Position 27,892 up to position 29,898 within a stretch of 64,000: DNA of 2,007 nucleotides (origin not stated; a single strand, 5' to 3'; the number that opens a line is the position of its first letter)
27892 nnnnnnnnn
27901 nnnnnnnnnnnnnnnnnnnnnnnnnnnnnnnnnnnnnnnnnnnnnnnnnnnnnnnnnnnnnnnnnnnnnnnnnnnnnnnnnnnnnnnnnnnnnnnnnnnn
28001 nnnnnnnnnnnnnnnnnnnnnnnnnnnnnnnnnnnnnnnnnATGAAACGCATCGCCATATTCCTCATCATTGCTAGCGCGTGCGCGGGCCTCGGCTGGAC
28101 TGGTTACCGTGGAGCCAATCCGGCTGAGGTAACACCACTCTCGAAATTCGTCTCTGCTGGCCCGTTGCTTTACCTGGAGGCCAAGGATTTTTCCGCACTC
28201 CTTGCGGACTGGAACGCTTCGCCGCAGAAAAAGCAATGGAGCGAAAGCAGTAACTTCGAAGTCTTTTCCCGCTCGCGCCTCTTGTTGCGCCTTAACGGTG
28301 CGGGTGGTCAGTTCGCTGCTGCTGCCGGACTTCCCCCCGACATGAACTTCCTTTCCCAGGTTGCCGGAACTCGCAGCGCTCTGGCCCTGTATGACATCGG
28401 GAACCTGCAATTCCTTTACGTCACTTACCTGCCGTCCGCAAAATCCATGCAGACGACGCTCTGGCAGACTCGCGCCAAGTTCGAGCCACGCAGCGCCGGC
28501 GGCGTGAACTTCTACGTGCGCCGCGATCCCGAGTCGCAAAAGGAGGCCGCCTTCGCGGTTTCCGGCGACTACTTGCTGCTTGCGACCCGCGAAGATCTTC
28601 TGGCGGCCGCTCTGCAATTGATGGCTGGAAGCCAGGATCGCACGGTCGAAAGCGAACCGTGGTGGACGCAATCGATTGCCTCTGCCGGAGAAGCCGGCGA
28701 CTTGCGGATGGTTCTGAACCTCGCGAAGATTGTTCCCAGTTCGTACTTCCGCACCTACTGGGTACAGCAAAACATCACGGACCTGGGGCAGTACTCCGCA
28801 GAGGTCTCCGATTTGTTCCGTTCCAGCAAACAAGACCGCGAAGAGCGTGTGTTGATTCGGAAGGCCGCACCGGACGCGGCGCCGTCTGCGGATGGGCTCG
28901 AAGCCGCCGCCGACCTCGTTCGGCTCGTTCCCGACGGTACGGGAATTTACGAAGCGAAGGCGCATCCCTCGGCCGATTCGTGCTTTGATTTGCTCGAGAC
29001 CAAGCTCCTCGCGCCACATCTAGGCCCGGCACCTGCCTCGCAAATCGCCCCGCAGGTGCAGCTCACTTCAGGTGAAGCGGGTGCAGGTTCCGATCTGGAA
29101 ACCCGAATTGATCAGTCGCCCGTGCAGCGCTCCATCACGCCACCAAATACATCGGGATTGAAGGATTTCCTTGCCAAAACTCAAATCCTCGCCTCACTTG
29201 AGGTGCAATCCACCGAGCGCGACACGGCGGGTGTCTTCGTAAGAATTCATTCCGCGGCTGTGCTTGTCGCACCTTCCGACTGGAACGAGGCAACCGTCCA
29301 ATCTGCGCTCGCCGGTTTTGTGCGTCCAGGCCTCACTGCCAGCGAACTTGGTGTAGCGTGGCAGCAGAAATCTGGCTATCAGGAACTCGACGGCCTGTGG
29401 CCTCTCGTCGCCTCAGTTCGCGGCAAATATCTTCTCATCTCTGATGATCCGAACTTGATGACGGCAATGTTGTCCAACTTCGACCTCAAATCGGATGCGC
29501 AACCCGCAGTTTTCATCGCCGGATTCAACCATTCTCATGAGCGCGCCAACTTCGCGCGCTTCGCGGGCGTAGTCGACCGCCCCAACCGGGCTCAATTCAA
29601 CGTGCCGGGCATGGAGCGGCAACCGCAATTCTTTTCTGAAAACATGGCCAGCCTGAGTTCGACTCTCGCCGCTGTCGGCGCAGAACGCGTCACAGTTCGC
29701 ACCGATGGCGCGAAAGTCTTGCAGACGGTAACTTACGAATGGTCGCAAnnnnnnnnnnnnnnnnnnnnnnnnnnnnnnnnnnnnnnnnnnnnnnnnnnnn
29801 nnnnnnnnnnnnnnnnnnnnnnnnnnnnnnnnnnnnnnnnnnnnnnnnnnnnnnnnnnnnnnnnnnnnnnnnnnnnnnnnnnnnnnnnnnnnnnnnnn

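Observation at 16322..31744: Six-gene, translationally coupled operon of apparently exported proteins: orphan propeller, VIT-vWA, 2,481-aa TPR, unknown protein, stand-alone PBP fold and SpoIID (candidate undescribed envelope system)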

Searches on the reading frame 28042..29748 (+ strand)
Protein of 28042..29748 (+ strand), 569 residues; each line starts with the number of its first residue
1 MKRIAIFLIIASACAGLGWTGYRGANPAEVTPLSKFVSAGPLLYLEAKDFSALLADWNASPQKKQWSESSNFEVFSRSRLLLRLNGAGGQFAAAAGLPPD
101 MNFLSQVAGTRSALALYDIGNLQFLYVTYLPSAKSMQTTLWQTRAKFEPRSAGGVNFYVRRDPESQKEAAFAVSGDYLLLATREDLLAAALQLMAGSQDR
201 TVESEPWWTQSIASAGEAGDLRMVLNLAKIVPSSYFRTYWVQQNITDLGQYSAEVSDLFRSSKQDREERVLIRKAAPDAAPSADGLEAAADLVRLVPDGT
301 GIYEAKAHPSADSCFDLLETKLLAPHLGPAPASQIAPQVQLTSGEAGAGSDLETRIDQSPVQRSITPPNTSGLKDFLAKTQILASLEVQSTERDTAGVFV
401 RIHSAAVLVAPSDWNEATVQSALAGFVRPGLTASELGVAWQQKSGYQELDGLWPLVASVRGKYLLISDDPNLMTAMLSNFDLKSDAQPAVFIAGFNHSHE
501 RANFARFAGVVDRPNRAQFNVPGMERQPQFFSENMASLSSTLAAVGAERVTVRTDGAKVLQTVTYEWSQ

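Call 4: search_protein_families(library=pfam, proteins=[window:28042-29748:+], max_evalue=0.01)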
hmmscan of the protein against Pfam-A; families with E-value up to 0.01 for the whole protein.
window:28042-29748:+ (569 aa): 0 families

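Call 5: search_protein_families(library=ncbifam, proteins=[window:28042-29748:+], max_evalue=0.01)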
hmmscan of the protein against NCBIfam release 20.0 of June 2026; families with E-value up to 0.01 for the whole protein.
window:28042-29748:+ (569 aa): 0 families

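Call 9: find_homologous_proteins(query=window:28042-29748:+)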
Query window:28042-29748:+ (569 aa): 3031 proteins with E <= 0.001 among 8000 candidates; the best 120 are listed.
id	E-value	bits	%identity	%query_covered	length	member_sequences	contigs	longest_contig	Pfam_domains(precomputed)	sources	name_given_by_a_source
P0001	0.0e+0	1253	100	100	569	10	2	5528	-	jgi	jgi:hypothetical protein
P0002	0.0e+0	1143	91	100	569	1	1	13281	-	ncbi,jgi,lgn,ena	jgi:hypothetical protein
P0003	0.0e+0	1054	84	100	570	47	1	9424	-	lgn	-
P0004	0.0e+0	1048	83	100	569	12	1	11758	-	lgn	-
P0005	0.0e+0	1038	82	100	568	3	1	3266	-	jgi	jgi:hypothetical protein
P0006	0.0e+0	1031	81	100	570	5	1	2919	-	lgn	-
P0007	0.0e+0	1030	82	100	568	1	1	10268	-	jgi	jgi:hypothetical protein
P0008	0.0e+0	1029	82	100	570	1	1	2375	-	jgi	jgi:hypothetical protein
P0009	0.0e+0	1028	84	100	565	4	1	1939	-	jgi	jgi:hypothetical protein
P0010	0.0e+0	1026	81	100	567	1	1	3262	-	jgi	jgi:hypothetical protein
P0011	0.0e+0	1024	82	100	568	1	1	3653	-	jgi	-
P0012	0.0e+0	1016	80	100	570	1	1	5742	-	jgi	jgi:hypothetical protein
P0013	0.0e+0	1016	80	100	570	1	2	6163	-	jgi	jgi:hypothetical protein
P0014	0.0e+0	1014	80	100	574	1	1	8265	-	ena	-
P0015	0.0e+0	1014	80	100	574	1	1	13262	-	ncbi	-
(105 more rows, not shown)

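Call 11: find_related_loci(query=window:28042-29748:+, collection=genome_contigs, flank=10000)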
Query window:28042-29748:+ (569 aa) in genome_contigs; peptide patterns used: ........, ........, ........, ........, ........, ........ (x = any residue, [..] = any of these).
84 stretches matched a pattern; 45 encode a relative of the query (tblastn E <= 1e-3); 45 distinct loci.
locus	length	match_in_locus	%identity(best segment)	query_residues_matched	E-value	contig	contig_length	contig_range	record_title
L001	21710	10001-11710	84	1-569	0e+0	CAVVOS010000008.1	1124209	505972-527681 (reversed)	MAG: uncultured Acidobacteriaceae bacterium isolate MFD02138.bin.1.23 genome assembly, contig: contig_2244, whole genome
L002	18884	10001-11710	84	1-569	0e+0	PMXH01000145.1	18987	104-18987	MAG: Acidobacteriaceae bacterium isolate bog_174 73.20110700_S3M.98_contig_15774, whole genome shotgun sequence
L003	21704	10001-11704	84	1-569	0e+0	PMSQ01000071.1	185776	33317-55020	MAG: Acidobacteriaceae bacterium isolate palsa_122 73.20110700_P1M.4_contig_29, whole genome shotgun sequence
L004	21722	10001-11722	80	1-569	0e+0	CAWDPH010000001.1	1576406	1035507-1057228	MAG: uncultured Acidobacteriaceae bacterium isolate MFD09222.bin.1.150 genome assembly, contig: contig_28546, whole geno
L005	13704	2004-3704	80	1-569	0e+0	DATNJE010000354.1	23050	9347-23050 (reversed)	MAG TPA_asm: Terriglobales bacterium isolate SMAG_U11391 k141_326421, whole genome shotgun sequence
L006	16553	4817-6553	79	1-569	0e+0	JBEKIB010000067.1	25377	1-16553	MAG: Terriglobales bacterium isolate SPRUCE 290 SPRUCE_290_67, whole genome shotgun sequence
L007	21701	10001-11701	79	1-569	0e+0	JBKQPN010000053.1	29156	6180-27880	MAG: Terriglobales bacterium isolate MGr1A1B1C__bin_134 MGr1A1B1C_000000092315, whole genome shotgun sequence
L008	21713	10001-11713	76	1-569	0e+0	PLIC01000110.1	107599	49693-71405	MAG: Acidobacteriaceae bacterium isolate bog_202 73.20110800_S1M.27_contig_1274, whole genome shotgun sequence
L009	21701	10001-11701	75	1-569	0e+0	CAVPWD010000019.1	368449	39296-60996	MAG: uncultured Acidobacteriaceae bacterium isolate MFD00008.bin.2.35 genome assembly, contig: contig_69797, whole genom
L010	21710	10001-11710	74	1-569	0e+0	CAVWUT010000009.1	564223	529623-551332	MAG: Terriglobia bacterium isolate MFD09222.bin.2.93 genome assembly, contig: contig_38104, whole genome shotgun sequenc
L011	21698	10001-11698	73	1-569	0e+0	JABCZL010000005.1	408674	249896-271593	MAG: Acidobacteria bacterium isolate Inc-BW-C-12-M_MAG51 Ga0210394_10000017, whole genome shotgun sequence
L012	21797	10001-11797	69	1-569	0e+0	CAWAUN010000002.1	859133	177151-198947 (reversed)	MAG: uncultured Acidobacteriaceae bacterium isolate MFD09567.bin.1.136 genome assembly, contig: contig_33336, whole geno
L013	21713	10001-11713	70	1-569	0e+0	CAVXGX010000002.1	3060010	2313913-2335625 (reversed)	MAG: uncultured Acidobacteriota bacterium isolate MFD04463.bin.1.253 genome assembly, contig: contig_50429, whole genome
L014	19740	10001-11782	70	1-569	0e+0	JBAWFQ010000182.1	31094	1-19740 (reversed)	MAG: Terriglobales bacterium isolate MFD04494_ilm_asm_bin13 k127_49424, whole genome shotgun sequence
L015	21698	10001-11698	70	1-569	0e+0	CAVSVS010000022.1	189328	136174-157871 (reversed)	MAG: uncultured Acidobacteriaceae bacterium isolate MFD06435.bin.1.116 genome assembly, contig: contig_47627, whole geno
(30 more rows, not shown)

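Call 23: search_protein_families(library=pfam, proteins=[window:28042-29748:+], max_evalue=10)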
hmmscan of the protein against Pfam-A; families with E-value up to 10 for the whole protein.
window:28042-29748:+ (569 aa): 0 families

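Call 24: search_protein_representatives(protein=window:28042-29748:+)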
Query: 569 residues. Proteins with E-value up to 0.001 (for the whole library): 830; up to 1e-10: 651; up to 1e-30: 309. The best 150 are listed.
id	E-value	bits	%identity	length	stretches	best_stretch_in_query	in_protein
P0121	3.5e-167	573.7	51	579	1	19-568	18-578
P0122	1.3e-161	555.4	51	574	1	1-568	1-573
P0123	5.6e-161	553.2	51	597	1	5-568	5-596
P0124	9.6e-161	552.4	80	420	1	5-323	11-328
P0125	1.8e-159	548.2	47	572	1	1-567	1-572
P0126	3.1e-150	517.7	64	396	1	187-569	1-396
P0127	5.3e-147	507.1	49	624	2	2-518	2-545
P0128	1.1e-142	492.8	47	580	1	1-569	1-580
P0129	2.5e-140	485.1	47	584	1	14-569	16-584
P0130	4.3e-140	484.3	46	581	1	11-568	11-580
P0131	1.1e-138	479.6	46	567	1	1-569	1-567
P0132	1.7e-138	479.0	46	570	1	1-569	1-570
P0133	2.7e-137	475.1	44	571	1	4-567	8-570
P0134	5.7e-134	464.1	46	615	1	27-569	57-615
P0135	4.2e-133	461.2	49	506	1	87-568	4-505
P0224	3.2e-90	319.7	39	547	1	10-566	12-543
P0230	3.5e-87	309.7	37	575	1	31-565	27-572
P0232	1.1e-86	308.0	37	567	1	13-567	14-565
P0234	1.5e-86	307.6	35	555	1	9-566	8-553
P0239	5.5e-86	305.7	36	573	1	23-565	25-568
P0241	2.2e-85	303.7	37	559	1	19-566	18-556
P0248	9.6e-84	298.3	36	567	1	9-566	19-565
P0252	1.9e-82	294.0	35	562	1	17-566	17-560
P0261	3.7e-79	283.2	34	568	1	8-565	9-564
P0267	3.7e-75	270.0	34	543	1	9-565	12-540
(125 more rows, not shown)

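Call 30: search_protein_families(library=pfam, alignment_id=A1, max_evalue=0.1)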
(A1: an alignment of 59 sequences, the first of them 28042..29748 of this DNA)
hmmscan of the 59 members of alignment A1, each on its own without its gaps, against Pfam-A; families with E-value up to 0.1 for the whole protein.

A. member 1, window:28042-29748:+ (569 aa): 0 families

B. families by the number of members that match (of 59 scanned): 7 families
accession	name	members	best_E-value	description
PF16100.11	RMI2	1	0.0026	RecQ-mediated genome instability protein 2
PF08061.16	P68HR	1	0.0078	P68HR (NUC004) repeat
PF14571.11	Di19_C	1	0.018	Stress-induced protein Di19, C-terminal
PF03454.20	MoeA_C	1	0.045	MoeA C-terminal region (domain IV)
PF16952.10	Gln-synt_N_2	1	0.046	Glutamine synthetase N-terminal domain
PF16268.10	DUF4921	1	0.081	Domain of unknown function (DUF4921)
PF16572.11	HlyD_D4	1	0.092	Long alpha hairpin domain of cation efflux system protein, CusB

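Call 32: find_encoding_contigs(protein=P0261, flank=10000, max_places=3)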
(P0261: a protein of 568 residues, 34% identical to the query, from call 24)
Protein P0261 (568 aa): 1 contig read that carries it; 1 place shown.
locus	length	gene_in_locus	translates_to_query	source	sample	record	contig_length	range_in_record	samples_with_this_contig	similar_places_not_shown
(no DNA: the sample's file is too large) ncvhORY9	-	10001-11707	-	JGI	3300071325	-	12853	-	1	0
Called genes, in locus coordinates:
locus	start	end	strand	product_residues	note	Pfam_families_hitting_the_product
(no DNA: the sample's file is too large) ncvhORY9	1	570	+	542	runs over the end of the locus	?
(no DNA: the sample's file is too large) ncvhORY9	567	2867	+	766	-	PF08487:VIT, PF00092:VWA, PF05762:VWA_CoxE (weak), PF13519:VWA_2, PF13768:VWA_3, PF01835:MG2 (faint)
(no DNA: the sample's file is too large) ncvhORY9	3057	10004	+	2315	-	PF13428:TPR_14 (faint), PF14559:TPR_19 (faint), PF07719:TPR_2 (faint), PF13414:TPR_11 (faint), PF13424:TPR_12 (faint), PF12895:ANAPC3 (faint)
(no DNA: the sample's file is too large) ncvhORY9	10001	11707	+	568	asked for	-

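Call 33: find_encoding_contigs(protein=P0252, flank=10000, max_places=3)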
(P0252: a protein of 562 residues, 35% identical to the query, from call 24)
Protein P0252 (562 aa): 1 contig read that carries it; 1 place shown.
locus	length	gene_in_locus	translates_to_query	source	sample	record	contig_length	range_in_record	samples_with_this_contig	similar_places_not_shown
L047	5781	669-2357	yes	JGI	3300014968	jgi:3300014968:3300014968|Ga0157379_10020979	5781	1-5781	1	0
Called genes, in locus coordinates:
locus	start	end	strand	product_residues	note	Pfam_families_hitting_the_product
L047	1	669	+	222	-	?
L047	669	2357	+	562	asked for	-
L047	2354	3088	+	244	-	PF00905:Transpeptidase (faint)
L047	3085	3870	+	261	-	PF08486:SpoIID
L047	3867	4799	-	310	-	PF00583:Acetyltransf_1, PF13673:Acetyltransf_10, PF13508:Acetyltransf_7, PF08445:FR47 (weak)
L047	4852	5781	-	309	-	?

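Call 34: list_cluster_members(proteins=[P0267, P0261, P0252, P0248, P0241, P0239, P0234, P0232, P0230, P0224])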
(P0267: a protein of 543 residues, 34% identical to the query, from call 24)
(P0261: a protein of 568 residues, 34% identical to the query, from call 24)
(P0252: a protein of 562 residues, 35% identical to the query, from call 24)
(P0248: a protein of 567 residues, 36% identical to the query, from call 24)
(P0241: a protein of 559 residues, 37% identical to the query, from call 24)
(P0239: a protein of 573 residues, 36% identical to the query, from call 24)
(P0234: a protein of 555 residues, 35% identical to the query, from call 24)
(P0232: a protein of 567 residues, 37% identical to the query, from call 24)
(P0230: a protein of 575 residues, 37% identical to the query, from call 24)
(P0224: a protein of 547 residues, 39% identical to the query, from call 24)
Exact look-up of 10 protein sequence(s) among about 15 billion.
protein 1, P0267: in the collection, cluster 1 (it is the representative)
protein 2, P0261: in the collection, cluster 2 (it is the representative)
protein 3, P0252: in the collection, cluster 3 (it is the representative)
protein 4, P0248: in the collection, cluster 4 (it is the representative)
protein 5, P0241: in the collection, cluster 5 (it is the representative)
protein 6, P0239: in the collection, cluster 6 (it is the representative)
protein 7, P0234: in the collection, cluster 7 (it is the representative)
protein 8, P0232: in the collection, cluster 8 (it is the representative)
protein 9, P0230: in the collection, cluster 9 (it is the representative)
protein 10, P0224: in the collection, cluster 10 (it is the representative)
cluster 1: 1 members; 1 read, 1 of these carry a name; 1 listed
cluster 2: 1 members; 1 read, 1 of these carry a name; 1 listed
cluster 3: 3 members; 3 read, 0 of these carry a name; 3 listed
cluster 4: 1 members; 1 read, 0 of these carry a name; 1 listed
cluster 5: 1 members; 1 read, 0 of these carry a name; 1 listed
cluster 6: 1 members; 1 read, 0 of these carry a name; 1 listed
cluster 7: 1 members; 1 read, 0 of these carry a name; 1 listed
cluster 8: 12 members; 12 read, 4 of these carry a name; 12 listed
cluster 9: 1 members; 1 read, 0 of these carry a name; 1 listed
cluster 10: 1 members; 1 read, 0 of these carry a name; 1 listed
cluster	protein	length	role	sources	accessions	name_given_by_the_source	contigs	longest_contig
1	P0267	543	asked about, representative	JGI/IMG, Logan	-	hypothetical protein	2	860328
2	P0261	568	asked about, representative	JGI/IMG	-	hypothetical protein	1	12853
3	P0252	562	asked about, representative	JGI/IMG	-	-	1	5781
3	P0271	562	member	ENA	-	-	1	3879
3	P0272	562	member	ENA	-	-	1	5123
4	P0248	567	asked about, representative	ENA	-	-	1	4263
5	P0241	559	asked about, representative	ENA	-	-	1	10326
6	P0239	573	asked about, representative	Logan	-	-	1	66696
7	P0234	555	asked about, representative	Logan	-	-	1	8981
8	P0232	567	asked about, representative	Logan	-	-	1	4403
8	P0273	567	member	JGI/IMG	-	hypothetical protein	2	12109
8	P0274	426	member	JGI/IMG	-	hypothetical protein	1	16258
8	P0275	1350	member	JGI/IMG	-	tetratricopeptide (TPR) repeat protein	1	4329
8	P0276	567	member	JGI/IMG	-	hypothetical protein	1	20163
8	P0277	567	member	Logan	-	-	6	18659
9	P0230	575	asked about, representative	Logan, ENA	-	-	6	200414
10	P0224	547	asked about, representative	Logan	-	-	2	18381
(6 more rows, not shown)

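Call 36: find_encoding_contigs(protein=P0267, flank=10000, max_places=2)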
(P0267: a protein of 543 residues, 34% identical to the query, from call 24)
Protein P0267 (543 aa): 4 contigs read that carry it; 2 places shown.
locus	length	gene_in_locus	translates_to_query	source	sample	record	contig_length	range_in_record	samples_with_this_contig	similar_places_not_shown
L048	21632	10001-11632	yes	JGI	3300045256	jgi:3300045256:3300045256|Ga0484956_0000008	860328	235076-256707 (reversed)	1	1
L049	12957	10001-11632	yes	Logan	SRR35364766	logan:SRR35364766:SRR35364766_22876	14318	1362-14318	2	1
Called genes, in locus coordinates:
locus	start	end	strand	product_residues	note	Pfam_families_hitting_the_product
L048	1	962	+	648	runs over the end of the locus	-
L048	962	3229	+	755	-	PF08487:VIT, PF13519:VWA_2 (weak), PF13768:VWA_3, PF19077:Big_13 (faint)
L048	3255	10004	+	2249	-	-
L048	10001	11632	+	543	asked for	-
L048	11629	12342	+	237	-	-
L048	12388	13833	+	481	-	PF01425:Amidase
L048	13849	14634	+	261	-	PF08486:SpoIID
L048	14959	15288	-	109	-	PF00741:Gas_vesicle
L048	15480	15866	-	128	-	PF05121:GvpK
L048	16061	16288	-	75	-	PF00741:Gas_vesicle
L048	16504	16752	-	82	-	PF05120:GvpG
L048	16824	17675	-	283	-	PF06386:GvpL_GvpF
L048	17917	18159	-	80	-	-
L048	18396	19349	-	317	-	PF07726:AAA_3 (faint), PF07728:AAA_5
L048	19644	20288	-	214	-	-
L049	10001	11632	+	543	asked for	-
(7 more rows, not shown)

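Call 37: find_encoding_contigs(protein=P0230, flank=10000, max_places=2)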
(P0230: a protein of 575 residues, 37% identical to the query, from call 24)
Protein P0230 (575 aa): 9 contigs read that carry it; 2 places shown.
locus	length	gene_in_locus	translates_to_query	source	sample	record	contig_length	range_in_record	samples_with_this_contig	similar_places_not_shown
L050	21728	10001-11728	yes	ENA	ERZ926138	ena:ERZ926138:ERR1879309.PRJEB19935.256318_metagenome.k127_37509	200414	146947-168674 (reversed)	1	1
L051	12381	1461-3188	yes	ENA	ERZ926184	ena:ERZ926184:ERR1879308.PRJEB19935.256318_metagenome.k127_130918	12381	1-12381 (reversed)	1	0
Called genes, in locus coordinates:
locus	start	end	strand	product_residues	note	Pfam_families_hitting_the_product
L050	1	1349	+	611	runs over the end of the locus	PF07494:Reg_prop (faint)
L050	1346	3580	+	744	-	PF08487:VIT, PF19077:Big_13 (faint), PF00092:VWA (weak), PF13519:VWA_2, PF13768:VWA_3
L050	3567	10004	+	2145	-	PF13428:TPR_14 (faint)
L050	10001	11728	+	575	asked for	-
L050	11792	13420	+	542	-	PF00924:MS_channel_2nd, PF21082:MS_channel_3rd (weak)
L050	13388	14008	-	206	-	PF00702:Hydrolase, PF12710:HAD, PF13419:HAD_2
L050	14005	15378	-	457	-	PF01435:Peptidase_M48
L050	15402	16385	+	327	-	PF01063:Aminotran_4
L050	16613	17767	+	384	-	PF01979:Amidohydro_1, PF07969:Amidohydro_3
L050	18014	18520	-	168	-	-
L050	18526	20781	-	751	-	PF03460:NIR_SIR_ferr, PF01077:NIR_SIR, PF03460:NIR_SIR_ferr, PF01077:NIR_SIR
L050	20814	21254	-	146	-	PF13581:HATPase_c_2, PF02518:HATPase_c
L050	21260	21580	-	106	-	PF01740:STAS, PF13466:STAS_2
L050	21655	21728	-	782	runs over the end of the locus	PF07228:SpoIIE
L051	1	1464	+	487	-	?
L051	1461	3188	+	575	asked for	-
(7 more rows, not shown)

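Call 38: predict_structure(alignment_id=A1)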
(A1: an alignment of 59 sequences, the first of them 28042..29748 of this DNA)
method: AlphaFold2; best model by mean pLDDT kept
length: 569 residues; sequences in the alignment: 59
mean_pLDDT: 88.0   pTM: 0.83
mean pLDDT of the five models: 88.0, 87.4, 87.0, 86.7, 85.7
residues with pLDDT >= 90: 378; 70-90: 121; 50-70: 49; < 50: 21
segments of 3 or more residues with pLDDT < 50: 327-329, 338-342, 344-346, 362-364
pLDDT, mean of each block of 10 residues (from residue 1): 80 76 60 97 97 94 90 85 89 89 93 95 96 93 96 98 95 97 98 97 97 96 97 87 87 98 96 95 97 97 98 94 65 52 51 54 55 92 98 84 96 96 87 80 94 91 97 97 96 97 87 60 71 83 94 96 91
secondary structure, 60 per line:
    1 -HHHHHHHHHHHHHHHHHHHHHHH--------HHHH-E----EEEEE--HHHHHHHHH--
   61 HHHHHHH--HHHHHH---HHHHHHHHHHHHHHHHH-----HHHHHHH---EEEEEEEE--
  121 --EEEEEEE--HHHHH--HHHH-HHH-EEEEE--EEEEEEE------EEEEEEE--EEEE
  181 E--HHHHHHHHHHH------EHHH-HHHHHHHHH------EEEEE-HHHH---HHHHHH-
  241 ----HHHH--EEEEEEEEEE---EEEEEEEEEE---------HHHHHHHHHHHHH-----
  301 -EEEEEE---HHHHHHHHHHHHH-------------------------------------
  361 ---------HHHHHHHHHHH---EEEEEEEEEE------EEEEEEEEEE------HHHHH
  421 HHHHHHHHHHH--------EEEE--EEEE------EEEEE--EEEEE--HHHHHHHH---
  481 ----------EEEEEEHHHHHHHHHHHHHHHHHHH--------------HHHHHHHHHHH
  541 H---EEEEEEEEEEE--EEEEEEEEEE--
elements in order: H2-24 H33-36 E43-47 H50-58 H61-67 H70-75 H79-95 H101-107 E111-118 E123-129 H132-136 H139-142 E148-152 E155-161 E168-174 E177-181 H184-194 H206-214 E221-225 H227-230 H234-239 H245-248 E251-260 E264-273 H283-295 E302-307 H311-323 H370-380 E384-393 E400-409 H416-431 E440-443 E446-449 E456-460 E463-467 H470-477 E491-496 H497-515 H530-541 E545-555 E558-567
